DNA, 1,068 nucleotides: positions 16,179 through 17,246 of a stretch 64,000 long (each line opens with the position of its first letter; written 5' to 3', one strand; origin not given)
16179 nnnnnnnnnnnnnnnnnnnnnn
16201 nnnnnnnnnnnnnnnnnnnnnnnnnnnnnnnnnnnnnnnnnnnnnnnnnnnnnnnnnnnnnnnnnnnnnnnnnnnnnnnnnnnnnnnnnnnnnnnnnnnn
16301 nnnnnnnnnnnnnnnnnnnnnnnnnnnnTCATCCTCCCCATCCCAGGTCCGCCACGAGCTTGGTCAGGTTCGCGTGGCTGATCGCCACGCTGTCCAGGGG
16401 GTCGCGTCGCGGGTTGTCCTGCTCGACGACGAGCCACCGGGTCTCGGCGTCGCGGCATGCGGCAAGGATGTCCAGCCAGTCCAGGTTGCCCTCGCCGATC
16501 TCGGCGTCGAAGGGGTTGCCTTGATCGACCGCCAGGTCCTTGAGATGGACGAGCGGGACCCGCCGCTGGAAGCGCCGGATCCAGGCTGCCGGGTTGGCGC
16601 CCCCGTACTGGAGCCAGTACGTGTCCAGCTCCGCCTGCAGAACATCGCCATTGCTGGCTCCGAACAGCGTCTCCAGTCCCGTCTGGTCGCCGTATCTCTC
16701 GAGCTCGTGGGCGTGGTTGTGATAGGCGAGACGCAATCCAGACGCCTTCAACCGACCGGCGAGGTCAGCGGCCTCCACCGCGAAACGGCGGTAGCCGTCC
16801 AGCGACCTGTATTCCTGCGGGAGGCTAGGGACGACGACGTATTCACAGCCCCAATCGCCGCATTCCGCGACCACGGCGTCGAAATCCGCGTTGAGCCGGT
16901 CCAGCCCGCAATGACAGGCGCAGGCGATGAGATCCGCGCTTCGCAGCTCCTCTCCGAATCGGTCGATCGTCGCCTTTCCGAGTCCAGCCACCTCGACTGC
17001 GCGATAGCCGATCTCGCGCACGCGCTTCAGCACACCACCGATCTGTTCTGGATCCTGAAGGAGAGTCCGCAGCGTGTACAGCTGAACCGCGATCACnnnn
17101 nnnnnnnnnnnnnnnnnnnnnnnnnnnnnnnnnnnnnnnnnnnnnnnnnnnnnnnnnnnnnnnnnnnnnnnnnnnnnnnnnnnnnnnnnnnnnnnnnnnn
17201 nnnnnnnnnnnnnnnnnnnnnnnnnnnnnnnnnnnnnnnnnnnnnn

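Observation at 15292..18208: Translationally coupled AKR / xylose-isomerase-like TIM barrel / Gfo-Idh-MocA trio wedged between GH47 and GH38: candidate oxidative (keto-intermediate) glycoside-processing module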

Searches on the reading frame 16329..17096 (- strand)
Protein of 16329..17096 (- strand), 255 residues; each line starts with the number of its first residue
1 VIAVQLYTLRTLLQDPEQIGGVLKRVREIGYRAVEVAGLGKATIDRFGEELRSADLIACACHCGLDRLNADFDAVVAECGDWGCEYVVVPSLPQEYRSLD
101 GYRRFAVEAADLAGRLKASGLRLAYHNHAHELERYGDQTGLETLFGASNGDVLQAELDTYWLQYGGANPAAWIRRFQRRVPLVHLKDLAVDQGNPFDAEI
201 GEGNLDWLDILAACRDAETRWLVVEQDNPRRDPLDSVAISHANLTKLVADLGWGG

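Call 3: search_protein_families(library=pfam, proteins=[window:16329-17096:-], max_evalue=0.01)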
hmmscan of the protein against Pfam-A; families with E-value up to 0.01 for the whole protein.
window:16329-17096:- (255 aa): 1 family
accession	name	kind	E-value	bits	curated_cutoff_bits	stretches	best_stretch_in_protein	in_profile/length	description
PF01261.30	AP_endonuc_2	-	3.1e-14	53.7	31.1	1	24-233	2-235/249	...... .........-like TIM barrel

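Call 4: search_protein_families(library=ncbifam, proteins=[window:16329-17096:-], max_evalue=0.01)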
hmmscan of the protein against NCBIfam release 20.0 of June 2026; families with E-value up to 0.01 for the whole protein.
window:16329-17096:- (255 aa): 1 family
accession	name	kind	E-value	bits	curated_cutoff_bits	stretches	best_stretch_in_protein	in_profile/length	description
TIGR04379.1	myo_inos_iolE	equivalog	3.2e-12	46.6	290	1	102-244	128-286/290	myo-inosose-2 dehydratase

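Call 8: search_solved_structures(query=window:16329-17096:-, max_evalue=1, show_alignments=2)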
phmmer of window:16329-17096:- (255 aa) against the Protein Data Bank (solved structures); distinct sequences matched with E-value up to 1: 9.
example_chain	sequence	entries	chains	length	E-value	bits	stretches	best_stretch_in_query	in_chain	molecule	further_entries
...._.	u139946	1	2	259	6.7e-30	107.9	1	2-230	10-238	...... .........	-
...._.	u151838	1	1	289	2e-15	60.4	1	2-188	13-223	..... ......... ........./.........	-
8tcd_B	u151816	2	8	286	2.2e-15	60.3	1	2-188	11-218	Sugar phosphate isomerase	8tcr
8tcs_D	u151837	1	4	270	5.3e-15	59.1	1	2-188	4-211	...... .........-like TIM barrel domain-containing protein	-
3l23_A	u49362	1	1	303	2.9e-08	37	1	76-190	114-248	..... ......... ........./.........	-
3obe_A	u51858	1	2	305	2e-07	34.3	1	141-188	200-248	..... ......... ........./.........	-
3lmz_A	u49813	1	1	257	0.0027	20.7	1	117-250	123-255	Putative sugar isomerase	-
9zmu_A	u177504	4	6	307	0.0075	19.2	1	102-191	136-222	Iole protein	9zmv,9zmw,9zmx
8a22_Bk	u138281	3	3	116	0.99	12.3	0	100-171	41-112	uS11m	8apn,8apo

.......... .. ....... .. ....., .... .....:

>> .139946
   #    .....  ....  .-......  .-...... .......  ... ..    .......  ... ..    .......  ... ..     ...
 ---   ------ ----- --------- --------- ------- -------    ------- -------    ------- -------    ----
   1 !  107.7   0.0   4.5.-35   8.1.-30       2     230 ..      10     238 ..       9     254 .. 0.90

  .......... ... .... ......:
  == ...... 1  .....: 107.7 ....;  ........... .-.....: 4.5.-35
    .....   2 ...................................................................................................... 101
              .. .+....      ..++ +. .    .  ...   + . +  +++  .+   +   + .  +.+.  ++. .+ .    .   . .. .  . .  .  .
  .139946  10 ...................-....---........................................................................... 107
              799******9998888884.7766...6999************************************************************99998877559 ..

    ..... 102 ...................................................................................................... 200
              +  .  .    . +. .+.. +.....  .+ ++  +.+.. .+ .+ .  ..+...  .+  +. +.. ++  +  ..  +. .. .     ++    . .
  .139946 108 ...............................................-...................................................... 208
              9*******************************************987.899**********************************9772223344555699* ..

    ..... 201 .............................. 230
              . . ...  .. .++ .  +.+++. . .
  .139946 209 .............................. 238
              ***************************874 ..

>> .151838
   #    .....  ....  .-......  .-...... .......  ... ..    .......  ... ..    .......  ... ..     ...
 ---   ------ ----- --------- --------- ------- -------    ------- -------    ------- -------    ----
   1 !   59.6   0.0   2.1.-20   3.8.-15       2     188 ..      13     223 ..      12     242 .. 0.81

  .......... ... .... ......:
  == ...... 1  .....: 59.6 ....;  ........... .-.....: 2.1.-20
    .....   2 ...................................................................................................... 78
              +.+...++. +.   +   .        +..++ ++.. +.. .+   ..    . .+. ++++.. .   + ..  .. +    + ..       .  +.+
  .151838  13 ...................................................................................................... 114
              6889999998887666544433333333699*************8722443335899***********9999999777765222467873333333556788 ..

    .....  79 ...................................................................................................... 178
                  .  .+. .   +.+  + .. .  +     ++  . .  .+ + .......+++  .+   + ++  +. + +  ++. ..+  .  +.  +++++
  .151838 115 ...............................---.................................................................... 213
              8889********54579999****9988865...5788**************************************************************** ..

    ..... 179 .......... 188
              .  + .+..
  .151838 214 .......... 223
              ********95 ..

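Call 17: find_homologous_proteins(query=window:16329-17096:-, max_evalue=1e-10)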
Query window:16329-17096:- (255 aa): 2229 proteins with E <= 1e-10 among 4069 candidates; the best 120 are listed.
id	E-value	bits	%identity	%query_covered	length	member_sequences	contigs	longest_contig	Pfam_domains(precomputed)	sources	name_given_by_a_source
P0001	3.3e-168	576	99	100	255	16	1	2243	PF01261.31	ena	-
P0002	7.0e-134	464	79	100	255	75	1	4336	PF01261.31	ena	-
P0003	1.8e-127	443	75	100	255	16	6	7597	PF01261.31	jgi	-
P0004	5.3e-125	434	73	100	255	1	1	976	PF01261.31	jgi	jgi:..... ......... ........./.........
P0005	4.3e-124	432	73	100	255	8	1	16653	PF01261.31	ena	-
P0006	5.7e-124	431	75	99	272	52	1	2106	PF01261.31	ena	-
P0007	2.1e-123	429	72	100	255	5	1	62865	PF01261.31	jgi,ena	-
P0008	2.1e-123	429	73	99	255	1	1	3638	PF01261.31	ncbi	-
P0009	1.8e-122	426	73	100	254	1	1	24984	PF01261.31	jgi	jgi:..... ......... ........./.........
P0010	1.9e-122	426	73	100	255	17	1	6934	PF01261.31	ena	-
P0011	2.1e-122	426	72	100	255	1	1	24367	PF01261.31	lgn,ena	-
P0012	4.7e-122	425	71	99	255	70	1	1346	PF01261.31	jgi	jgi:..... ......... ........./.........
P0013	4.8e-122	425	71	100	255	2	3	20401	PF01261.31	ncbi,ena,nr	ncbi:MAG: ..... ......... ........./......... [Chloroflexi bacterium]|nr:MAG: sugar phosphate isomer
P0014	9.3e-122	424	73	100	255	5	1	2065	PF01261.31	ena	-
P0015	1.3e-121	423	72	100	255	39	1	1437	PF01261.31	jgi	jgi:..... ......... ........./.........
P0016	2.1e-121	423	71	100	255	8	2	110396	PF01261.31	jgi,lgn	-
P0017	2.3e-121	423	71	99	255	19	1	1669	PF01261.31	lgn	-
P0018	3.7e-121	422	73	100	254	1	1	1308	PF01261.31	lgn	-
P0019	4.1e-121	422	71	99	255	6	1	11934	PF01261.31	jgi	jgi:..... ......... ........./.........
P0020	4.8e-121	422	71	100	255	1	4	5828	PF01261.31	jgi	jgi:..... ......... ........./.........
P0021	4.8e-121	422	72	99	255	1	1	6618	PF01261.31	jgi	jgi:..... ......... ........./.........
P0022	7.4e-121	421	71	99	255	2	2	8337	PF01261.31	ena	-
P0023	9.8e-121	421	72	99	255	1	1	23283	PF01261.31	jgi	jgi:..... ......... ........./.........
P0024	1.2e-120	420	71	99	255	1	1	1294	PF01261.31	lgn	-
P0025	2.8e-120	419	73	100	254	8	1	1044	PF01261.31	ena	-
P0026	3.3e-120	419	69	100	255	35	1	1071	PF01261.31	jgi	-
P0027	8.4e-120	417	71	99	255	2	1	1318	PF01261.31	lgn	-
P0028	1.2e-119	417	72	100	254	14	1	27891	PF01261.31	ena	-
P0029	1.3e-119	417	72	100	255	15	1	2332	PF01261.31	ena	-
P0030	1.7e-119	416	70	99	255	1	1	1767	PF01261.31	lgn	-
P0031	2.2e-119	416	71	100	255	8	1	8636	PF01261.31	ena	-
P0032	2.6e-119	416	71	99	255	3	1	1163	PF01261.31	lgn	-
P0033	2.9e-119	416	71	99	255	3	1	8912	PF01261.31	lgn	-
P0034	3.1e-119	416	71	98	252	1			PF01261.31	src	-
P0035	3.4e-119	415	73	100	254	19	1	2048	PF01261.31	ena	-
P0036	3.6e-119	415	71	99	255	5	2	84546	PF01261.31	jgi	-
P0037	6.7e-119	414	71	99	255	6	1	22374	PF01261.31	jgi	jgi:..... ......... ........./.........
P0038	7.7e-119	414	69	100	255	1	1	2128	PF01261.31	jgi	jgi:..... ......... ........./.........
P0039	1.9e-118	413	71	99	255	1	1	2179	PF01261.31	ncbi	-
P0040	3.7e-118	412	73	100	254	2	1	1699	PF01261.31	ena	-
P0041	4.4e-118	412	72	99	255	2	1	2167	PF01261.31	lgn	-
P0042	4.8e-118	412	70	97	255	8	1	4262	PF01261.31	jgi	-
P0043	1.6e-117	410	72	100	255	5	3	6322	PF01261.31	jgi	jgi:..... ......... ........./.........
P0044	3.4e-117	409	71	100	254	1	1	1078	PF01261.31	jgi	jgi:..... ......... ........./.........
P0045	4.8e-117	408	71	100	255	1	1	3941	PF01261.31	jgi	jgi:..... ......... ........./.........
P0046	6.4e-117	408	71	100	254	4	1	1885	PF01261.31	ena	-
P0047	3.2e-116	406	69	100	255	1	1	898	PF01261.31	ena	-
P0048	3.9e-116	405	70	99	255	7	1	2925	PF01261.31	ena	-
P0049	5.5e-116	405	70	100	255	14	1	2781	PF01261.31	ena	-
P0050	5.9e-116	405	70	100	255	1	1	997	PF01261.31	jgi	jgi:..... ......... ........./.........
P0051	1.2e-115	404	72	98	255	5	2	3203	PF01261.31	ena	-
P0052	1.4e-115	404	71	100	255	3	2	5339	PF01261.31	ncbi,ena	-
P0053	1.5e-115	404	67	100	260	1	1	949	PF01261.31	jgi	jgi:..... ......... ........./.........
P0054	2.7e-115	403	68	100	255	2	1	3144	PF01261.31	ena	-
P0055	4.7e-115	402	69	100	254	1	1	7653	PF01261.31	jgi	jgi:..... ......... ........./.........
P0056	1.4e-114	400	69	100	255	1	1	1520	PF01261.31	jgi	jgi:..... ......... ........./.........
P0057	1.7e-114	400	69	100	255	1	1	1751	PF01261.31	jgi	jgi:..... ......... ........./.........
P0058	2.6e-114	399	69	100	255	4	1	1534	PF01261.31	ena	-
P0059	4.5e-114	399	69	100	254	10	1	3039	PF01261.31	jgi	jgi:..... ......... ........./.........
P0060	2.0e-113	397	69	100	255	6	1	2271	PF01261.31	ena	-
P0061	3.6e-113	396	68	100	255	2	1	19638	PF01261.31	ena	-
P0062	4.8e-113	395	70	98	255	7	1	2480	PF01261.31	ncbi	-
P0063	5.6e-112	392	69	100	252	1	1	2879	PF01261.31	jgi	jgi:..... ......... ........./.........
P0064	7.8e-112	391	69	100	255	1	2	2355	PF01261.31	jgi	jgi:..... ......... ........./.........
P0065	1.3e-111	391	66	99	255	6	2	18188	PF01261.31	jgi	-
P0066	2.3e-111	390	68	99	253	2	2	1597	PF01261.31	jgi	jgi:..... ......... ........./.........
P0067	3.3e-111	389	68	100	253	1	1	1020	PF01261.31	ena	-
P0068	4.1e-111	389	70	98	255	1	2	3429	PF01261.31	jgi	jgi:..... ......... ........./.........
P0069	2.1e-110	387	69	99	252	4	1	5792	PF01261.31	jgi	jgi:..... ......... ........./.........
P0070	2.5e-110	386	67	99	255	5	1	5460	PF01261.31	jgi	jgi:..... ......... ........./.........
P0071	2.5e-110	386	68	100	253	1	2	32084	PF01261.31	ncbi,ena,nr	ncbi:MAG TPA: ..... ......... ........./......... [Candidatus Dormibacteraeota bacterium]|nr:sugar p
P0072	3.7e-110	386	69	99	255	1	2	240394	PF01261.31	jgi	jgi:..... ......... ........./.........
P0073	6.1e-110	385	67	98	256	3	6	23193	PF01261.31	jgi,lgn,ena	-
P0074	1.0e-109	384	69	98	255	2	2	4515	PF01261.31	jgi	jgi:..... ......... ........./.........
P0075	1.7e-109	384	67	99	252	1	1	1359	PF01261.31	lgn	-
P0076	2.2e-109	383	67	98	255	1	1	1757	PF01261.31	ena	-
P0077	2.7e-109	383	68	98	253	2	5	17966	PF01261.31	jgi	jgi:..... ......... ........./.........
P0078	2.8e-109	383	67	99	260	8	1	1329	PF01261.31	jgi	-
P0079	3.5e-109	383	68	98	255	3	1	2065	PF01261.31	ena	-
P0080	7.7e-109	382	68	99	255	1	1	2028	PF01261.31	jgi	jgi:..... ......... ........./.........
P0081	8.9e-109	381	68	98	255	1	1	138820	PF01261.31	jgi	jgi:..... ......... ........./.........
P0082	1.5e-108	381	68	98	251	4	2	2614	PF01261.31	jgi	jgi:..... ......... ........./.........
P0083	2.0e-108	380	66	99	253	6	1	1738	PF01261.31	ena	-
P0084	2.4e-108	380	67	98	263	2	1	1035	PF01261.31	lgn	-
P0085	2.6e-108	380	68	98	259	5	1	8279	PF01261.31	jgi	jgi:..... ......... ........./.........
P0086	4.2e-108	379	66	99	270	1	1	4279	PF01261.31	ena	-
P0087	8.6e-108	378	69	100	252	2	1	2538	PF01261.31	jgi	jgi:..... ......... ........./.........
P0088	2.0e-107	377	66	97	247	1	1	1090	PF01261.31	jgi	jgi:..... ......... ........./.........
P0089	3.0e-107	376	67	99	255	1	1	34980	PF01261.31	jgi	jgi:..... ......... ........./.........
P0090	3.8e-107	376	67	98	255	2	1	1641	PF01261.31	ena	-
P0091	4.1e-107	376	64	100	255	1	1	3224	PF01261.31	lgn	-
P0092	4.9e-107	376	67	97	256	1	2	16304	PF01261.31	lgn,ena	-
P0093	5.3e-107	375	67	100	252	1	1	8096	PF01261.31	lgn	-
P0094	5.5e-107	375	66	98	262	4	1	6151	PF01261.31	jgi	jgi:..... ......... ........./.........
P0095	1.5e-106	374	66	98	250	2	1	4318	PF01261.31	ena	-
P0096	1.8e-106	374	66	99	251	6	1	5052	PF01261.31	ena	-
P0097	3.7e-106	373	65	99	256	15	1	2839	PF01261.31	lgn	-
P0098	8.4e-106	372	66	98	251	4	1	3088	PF01261.31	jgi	jgi:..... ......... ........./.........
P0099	8.7e-106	372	67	98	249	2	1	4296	PF01261.31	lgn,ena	-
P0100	1.5e-105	371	66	99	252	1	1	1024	PF01261.31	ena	-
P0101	1.8e-105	370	67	98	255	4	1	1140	PF01261.31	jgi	jgi:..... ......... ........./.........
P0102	1.8e-105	370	66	98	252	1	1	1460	PF01261.31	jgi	jgi:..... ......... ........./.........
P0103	2.4e-105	370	63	99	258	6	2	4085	PF01261.31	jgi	-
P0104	5.6e-105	369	65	98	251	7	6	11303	PF01261.31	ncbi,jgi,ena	-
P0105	5.7e-105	369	64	98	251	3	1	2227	PF01261.31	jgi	jgi:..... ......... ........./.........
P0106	5.9e-105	369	66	97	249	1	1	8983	PF01261.31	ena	-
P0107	7.8e-105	368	65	97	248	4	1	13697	PF01261.31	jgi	-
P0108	1.0e-104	368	65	99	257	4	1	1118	PF01261.31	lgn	-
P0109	1.2e-104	368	65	98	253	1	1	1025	PF01261.31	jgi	jgi:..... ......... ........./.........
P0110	1.6e-104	367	66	98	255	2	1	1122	PF01261.31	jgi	jgi:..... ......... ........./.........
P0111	1.6e-104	367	65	98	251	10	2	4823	PF01261.31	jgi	-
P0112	1.7e-104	367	64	98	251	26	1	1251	PF01261.31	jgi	-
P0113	1.7e-104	367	65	98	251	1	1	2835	PF01261.31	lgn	-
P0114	1.7e-104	367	65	97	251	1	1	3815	PF01261.31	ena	-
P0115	1.8e-104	367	64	98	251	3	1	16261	PF01261.31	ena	-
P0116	2.3e-104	367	67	98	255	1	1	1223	PF01261.31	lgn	-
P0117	2.6e-104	367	66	98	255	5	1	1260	PF01261.31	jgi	jgi:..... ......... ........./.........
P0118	4.0e-104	366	65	98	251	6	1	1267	PF01261.31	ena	-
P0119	5.0e-104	366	64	98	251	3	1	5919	PF01261.31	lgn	-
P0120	6.4e-104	365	63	99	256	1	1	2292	PF01261.31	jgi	jgi:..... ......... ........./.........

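Call 18: find_encoding_contigs(protein=P0072, flank=10000, max_places=2)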
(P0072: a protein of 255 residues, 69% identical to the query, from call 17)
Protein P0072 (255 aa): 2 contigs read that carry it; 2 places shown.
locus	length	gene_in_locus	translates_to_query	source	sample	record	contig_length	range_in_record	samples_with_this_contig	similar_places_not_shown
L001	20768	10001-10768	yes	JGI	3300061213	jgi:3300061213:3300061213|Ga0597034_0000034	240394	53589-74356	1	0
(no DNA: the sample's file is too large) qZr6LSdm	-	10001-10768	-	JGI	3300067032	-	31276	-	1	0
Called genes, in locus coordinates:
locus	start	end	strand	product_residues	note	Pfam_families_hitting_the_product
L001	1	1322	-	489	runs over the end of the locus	PF01425:Amidase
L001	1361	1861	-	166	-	-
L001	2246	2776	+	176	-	PF04480:DUF559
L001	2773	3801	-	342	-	PF03069:FmdA_AmdA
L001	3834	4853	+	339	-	PF01408:GFO_IDH_MocA, PF22725:GFO_IDH_MocA_C3, PF02894:GFO_IDH_MocA_C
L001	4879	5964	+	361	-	PF09594:GT87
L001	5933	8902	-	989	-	PF22907:Ams1-like_1st, PF01074:Glyco_hydro_38N, PF09261:Alpha-mann_mid, PF07748:Glyco_hydro_38C, PF17677:Glyco_hydro38C2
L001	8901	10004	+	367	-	PF01408:GFO_IDH_MocA, PF03435:Sacchrp_dh_NADP (weak), PF03447:NAD_binding_3, PF22725:GFO_IDH_MocA_C3, PF02894:GFO_IDH_MocA_C (weak)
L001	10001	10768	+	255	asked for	PF01261:AP_endonuc_2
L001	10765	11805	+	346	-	PF00248:Aldo_ket_red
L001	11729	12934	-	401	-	PF00392:GntR, PF00532:Peripla_BP_1, PF13407:Peripla_BP_4, PF13377:Peripla_BP_3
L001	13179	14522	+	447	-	PF13416:SBP_bac_8, PF01547:SBP_bac_1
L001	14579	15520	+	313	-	PF00528:BPD_transp_1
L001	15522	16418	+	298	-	PF00528:BPD_transp_1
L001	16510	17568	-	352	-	PF00005:ABC_tran, PF17912:OB_MalK (weak), PF08402:TOBE_2 (weak)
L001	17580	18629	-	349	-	PF01408:GFO_IDH_MocA, PF22725:GFO_IDH_MocA_C3, PF02894:GFO_IDH_MocA_C (weak)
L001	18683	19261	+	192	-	PF04542:Sigma70_r2, PF07638:Sigma70_ECF (weak), PF08281:Sigma70_r4_2, PF04545:Sigma70_r4, PF22233:PhyR_sigma-like (weak)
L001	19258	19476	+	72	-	PF13490:zf-HC2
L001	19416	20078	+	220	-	PF02581:TMP-TENI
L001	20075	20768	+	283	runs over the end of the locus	PF00586:AIRS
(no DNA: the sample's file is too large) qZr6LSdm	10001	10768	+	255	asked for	PF01261:AP_endonuc_2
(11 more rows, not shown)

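Call 19: find_encoding_contigs(protein=P0016, flank=10000, max_places=2)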
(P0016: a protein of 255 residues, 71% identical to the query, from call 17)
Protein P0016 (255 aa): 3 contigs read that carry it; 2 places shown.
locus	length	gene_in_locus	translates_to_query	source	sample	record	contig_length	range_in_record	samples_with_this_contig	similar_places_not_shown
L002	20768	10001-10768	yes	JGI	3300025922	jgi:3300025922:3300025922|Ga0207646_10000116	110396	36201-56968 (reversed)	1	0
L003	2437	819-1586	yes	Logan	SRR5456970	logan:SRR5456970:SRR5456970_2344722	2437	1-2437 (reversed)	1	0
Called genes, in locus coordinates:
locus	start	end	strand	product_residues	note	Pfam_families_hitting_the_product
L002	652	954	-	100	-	-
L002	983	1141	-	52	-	-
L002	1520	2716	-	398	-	PF07690:MFS_1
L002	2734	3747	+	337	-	PF02615:Ldh_2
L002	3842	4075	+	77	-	-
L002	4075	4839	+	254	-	PF06283:ThuA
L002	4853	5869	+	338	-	PF01408:GFO_IDH_MocA, PF22725:GFO_IDH_MocA_C3, PF02894:GFO_IDH_MocA_C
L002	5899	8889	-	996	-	PF22907:Ams1-like_1st, PF01074:Glyco_hydro_38N, PF09261:Alpha-mann_mid, PF07748:Glyco_hydro_38C, PF17677:Glyco_hydro38C2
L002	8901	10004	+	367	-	PF01408:GFO_IDH_MocA, PF03447:NAD_binding_3, PF22725:GFO_IDH_MocA_C3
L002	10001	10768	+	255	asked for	PF01261:AP_endonuc_2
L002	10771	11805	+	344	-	PF00248:Aldo_ket_red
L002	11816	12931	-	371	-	PF00392:GntR, PF00532:Peripla_BP_1, PF13407:Peripla_BP_4, PF13377:Peripla_BP_3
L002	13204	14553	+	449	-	PF01547:SBP_bac_1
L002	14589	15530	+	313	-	PF00528:BPD_transp_1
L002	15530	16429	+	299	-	PF00528:BPD_transp_1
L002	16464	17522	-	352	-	PF03215:Rad17 (weak), PF00005:ABC_tran, PF13304:AAA_21 (faint), PF08402:TOBE_2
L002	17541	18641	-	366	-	PF01408:GFO_IDH_MocA, PF02894:GFO_IDH_MocA_C (weak), PF22725:GFO_IDH_MocA_C3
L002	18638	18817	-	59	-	-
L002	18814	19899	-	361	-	PF00356:LacI, PF00532:Peripla_BP_1, PF13407:Peripla_BP_4, PF13377:Peripla_BP_3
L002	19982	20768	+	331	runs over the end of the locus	PF01408:GFO_IDH_MocA, PF02894:GFO_IDH_MocA_C, PF22725:GFO_IDH_MocA_C3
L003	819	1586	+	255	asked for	PF01261:AP_endonuc_2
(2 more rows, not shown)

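Call 20: find_encoding_contigs(protein=P0081, flank=10000, max_places=2)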
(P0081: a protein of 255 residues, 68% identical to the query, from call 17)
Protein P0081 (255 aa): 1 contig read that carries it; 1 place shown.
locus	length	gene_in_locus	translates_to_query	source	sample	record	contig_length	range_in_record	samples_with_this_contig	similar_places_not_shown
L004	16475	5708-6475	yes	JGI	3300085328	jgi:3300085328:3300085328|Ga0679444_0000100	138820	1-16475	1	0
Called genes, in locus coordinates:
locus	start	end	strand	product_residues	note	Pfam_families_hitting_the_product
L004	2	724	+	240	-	?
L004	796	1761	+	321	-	PF00528:BPD_transp_1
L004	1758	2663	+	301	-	PF00528:BPD_transp_1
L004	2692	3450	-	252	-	PF06283:ThuA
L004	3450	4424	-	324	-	PF01408:GFO_IDH_MocA, PF02894:GFO_IDH_MocA_C, PF22725:GFO_IDH_MocA_C3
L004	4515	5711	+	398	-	PF01408:GFO_IDH_MocA, PF03447:NAD_binding_3, PF22725:GFO_IDH_MocA_C3, PF02894:GFO_IDH_MocA_C (weak)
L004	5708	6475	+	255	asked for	PF01261:AP_endonuc_2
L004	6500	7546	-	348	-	PF00356:LacI, PF00532:Peripla_BP_1, PF13407:Peripla_BP_4, PF13377:Peripla_BP_3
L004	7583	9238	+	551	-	PF02837:Glyco_hydro_2_N (weak), PF22666:Glyco_hydro_2_N2 (weak), PF00703:Glyco_hydro_2 (weak), PF02836:Glyco_hydro_2_C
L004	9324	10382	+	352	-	PF00005:ABC_tran, PF02463:SMC_N (weak), PF13304:AAA_21 (faint), PF17912:OB_MalK, PF08402:TOBE_2 (weak), PF03459:TOBE (weak)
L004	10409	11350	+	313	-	PF02195:ParB_N (weak)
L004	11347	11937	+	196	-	PF00406:ADK, PF13207:AAA_17, PF13238:AAA_18, PF13671:AAA_33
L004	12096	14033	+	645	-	PF19291:TREH_N, PF00723:Glyco_hydro_15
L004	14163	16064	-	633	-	PF22019:GlgB_N (weak), PF02922:CBM_48, PF00128:Alpha-amylase, PF02806:Alpha-amylase_C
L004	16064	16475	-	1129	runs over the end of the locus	PF00128:Alpha-amylase, PF16657:Malt_amylase_C, PF18085:Mak_N_cap (weak)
